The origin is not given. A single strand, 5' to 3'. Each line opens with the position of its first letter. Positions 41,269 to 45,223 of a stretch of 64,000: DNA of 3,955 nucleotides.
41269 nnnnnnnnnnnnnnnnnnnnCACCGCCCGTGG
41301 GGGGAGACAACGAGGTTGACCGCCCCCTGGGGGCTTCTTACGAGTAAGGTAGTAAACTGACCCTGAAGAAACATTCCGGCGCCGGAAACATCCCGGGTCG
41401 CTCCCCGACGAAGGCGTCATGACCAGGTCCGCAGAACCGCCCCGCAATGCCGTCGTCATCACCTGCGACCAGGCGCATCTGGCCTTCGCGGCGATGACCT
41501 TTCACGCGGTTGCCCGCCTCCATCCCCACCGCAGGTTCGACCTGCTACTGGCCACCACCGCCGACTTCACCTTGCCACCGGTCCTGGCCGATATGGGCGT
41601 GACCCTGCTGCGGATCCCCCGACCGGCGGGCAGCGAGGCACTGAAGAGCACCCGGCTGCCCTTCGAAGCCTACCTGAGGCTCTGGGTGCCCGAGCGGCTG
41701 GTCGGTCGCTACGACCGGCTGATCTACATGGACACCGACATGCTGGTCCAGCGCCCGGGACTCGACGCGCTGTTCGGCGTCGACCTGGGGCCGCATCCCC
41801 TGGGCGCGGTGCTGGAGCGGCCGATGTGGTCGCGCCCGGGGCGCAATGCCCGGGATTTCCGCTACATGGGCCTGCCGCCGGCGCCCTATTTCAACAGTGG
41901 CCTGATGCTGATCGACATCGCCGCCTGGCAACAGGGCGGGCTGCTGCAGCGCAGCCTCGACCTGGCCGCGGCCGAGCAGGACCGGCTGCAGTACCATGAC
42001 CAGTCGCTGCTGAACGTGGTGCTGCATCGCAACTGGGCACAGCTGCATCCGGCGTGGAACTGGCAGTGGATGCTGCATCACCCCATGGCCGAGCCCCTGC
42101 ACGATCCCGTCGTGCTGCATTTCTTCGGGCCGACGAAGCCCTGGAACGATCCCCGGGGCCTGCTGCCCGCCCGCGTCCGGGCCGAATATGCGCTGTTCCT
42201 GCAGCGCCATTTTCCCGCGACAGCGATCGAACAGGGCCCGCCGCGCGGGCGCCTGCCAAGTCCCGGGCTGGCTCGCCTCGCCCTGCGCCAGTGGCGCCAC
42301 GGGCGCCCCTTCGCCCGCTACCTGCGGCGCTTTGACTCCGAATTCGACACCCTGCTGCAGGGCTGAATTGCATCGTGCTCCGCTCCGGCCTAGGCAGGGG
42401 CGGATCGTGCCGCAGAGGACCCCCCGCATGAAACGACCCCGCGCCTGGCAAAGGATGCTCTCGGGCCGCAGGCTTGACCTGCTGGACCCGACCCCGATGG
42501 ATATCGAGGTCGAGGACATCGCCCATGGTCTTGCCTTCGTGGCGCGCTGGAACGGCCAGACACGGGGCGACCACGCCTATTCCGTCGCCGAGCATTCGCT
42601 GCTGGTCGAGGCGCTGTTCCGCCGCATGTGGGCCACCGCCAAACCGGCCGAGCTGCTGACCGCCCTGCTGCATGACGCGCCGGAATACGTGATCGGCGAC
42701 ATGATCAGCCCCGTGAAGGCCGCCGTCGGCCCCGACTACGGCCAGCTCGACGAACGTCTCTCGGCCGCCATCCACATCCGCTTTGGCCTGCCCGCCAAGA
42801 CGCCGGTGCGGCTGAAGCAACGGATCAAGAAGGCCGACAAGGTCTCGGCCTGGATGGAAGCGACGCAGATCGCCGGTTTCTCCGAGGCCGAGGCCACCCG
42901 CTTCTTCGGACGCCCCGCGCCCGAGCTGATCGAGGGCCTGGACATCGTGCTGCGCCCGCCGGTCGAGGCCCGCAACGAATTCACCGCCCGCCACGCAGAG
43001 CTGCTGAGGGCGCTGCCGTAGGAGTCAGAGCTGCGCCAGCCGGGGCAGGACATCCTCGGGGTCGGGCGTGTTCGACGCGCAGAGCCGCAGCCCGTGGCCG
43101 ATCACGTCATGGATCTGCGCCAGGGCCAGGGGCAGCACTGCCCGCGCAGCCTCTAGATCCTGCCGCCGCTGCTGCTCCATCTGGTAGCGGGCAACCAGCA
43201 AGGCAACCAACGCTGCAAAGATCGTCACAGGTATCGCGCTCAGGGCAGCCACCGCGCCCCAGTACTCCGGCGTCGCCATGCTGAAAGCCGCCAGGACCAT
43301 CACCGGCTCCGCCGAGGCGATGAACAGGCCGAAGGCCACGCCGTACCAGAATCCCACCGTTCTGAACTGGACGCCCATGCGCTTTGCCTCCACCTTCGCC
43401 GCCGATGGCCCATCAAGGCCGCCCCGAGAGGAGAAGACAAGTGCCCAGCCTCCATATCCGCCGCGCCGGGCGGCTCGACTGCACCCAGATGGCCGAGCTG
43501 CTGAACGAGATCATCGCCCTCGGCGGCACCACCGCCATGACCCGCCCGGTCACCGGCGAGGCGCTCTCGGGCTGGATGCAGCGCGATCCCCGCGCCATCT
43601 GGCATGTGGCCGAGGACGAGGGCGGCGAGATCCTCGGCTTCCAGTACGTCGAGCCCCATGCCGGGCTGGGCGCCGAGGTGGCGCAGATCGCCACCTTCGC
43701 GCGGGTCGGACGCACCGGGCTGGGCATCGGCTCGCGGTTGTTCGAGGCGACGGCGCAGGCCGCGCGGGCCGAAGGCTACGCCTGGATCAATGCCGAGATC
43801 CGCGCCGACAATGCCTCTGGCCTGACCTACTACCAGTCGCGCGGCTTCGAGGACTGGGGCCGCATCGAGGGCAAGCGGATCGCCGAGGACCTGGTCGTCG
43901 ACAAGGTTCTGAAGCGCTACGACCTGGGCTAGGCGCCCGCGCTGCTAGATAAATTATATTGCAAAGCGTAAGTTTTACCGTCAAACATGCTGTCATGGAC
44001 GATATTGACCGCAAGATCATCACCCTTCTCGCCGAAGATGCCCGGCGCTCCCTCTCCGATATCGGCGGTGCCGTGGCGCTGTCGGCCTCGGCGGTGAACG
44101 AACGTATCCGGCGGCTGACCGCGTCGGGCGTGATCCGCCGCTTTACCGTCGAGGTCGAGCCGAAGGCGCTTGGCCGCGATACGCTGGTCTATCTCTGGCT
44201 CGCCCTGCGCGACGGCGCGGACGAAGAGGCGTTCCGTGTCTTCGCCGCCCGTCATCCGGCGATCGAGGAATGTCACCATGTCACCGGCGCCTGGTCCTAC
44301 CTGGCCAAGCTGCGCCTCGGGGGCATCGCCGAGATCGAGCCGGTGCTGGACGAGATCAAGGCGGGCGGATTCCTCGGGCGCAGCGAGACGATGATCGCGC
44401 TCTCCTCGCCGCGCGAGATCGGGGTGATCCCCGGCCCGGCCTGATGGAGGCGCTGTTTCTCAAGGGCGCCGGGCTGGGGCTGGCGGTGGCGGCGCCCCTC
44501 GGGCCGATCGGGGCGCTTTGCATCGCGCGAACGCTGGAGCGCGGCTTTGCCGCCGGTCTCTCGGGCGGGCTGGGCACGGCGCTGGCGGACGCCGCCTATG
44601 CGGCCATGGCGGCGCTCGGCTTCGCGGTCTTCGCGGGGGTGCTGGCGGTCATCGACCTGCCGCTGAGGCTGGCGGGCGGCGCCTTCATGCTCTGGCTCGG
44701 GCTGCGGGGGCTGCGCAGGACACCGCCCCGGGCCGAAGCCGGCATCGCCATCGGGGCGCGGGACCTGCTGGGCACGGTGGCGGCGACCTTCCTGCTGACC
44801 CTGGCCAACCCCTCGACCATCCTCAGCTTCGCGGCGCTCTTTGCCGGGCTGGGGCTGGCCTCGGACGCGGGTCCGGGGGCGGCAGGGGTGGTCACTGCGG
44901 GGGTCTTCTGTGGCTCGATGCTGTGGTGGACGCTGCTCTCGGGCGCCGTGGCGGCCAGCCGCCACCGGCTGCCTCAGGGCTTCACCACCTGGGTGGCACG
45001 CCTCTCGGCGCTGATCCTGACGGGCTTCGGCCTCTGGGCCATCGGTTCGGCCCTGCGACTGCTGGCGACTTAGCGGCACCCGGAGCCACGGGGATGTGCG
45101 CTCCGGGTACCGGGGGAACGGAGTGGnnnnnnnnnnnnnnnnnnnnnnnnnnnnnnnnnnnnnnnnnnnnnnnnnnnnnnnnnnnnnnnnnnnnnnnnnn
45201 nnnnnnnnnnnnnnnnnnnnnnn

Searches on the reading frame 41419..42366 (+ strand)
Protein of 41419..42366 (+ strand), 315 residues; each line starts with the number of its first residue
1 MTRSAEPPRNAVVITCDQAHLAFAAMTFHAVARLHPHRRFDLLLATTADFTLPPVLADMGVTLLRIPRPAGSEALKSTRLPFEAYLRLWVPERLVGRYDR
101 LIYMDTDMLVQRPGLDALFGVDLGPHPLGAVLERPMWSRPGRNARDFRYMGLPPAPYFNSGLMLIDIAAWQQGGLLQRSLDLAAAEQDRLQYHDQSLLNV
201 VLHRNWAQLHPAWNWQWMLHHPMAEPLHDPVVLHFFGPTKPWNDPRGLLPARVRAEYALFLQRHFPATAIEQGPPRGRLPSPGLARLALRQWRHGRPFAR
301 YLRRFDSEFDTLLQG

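Call 71: search_protein_families(library=pfam, proteins=[window:41419-42366:+], max_evalue=0.00001)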
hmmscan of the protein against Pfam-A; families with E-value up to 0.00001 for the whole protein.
window:41419-42366:+ (315 aa): 1 family
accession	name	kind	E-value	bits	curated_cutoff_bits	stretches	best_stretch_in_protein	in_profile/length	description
PF01501.26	Glyco_transf_8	-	1.2e-35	123.8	24.3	1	84-244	86-251/253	Glycosyl transferase family 8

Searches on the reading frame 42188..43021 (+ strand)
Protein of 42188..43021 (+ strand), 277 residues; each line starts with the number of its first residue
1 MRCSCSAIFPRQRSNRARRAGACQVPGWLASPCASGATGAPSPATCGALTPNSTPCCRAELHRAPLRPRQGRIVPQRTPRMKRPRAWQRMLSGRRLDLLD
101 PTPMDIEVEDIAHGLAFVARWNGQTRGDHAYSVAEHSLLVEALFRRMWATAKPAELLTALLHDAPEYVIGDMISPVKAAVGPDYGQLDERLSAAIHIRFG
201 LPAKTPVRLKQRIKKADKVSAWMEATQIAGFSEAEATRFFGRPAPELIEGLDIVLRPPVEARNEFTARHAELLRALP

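Call 71: search_protein_families(library=pfam, proteins=[window:42188-43021:+], max_evalue=0.00001)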
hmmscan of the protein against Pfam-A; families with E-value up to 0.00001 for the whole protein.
window:42188-43021:+ (277 aa): 1 family
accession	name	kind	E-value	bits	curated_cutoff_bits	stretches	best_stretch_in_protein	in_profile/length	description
PF12917.13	YfbR-like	-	2.1e-07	31.3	25.9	0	115-178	9-80/182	5'-deoxynucleotidase YfbR-like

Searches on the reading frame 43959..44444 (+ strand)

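Call 71: search_protein_families(library=pfam, proteins=[window:43959-44444:+], max_evalue=0.00001)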
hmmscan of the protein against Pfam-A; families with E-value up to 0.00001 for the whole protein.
window:43959-44444:+ (161 aa): 3 families
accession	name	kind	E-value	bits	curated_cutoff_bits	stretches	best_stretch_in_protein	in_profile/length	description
PF13404.12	HTH_AsnC-type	-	2.8e-15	56.3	27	1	13-53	1-41/42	AsnC-type helix-turn-helix domain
PF13412.12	HTH_24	-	1.6e-13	50.4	21.9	1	13-60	1-48/48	Winged helix-turn-helix DNA-binding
PF01037.27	AsnC_trans_reg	-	1.1e-09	38.5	25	1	88-149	10-72/73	Lrp/AsnC ligand binding domain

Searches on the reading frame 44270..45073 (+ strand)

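Call 13: search_protein_families(library=ncbifam, proteins=[window:44270-45073:+])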
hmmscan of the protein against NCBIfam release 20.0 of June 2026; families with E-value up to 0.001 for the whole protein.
window:44270-45073:+ (267 aa): 4 families
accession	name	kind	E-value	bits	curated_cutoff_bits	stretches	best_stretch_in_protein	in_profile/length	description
TIGR00949.1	2A76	subfamily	9.1e-15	54.8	183.95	1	82-255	7-183/185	homoserine/threonine efflux transporter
NF007591.0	PRK10229.1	equivalog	3.8e-08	33.3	288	1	91-260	33-205/206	threonine export protein RhtC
TIGR00948.1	2a75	equivalog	1e-06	28.6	213.65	1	75-248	3-175/177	L-lysine exporter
NF008201.0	PRK10958.1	equivalog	6.2e-06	25.9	165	1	78-245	25-195/212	leucine efflux protein LeuE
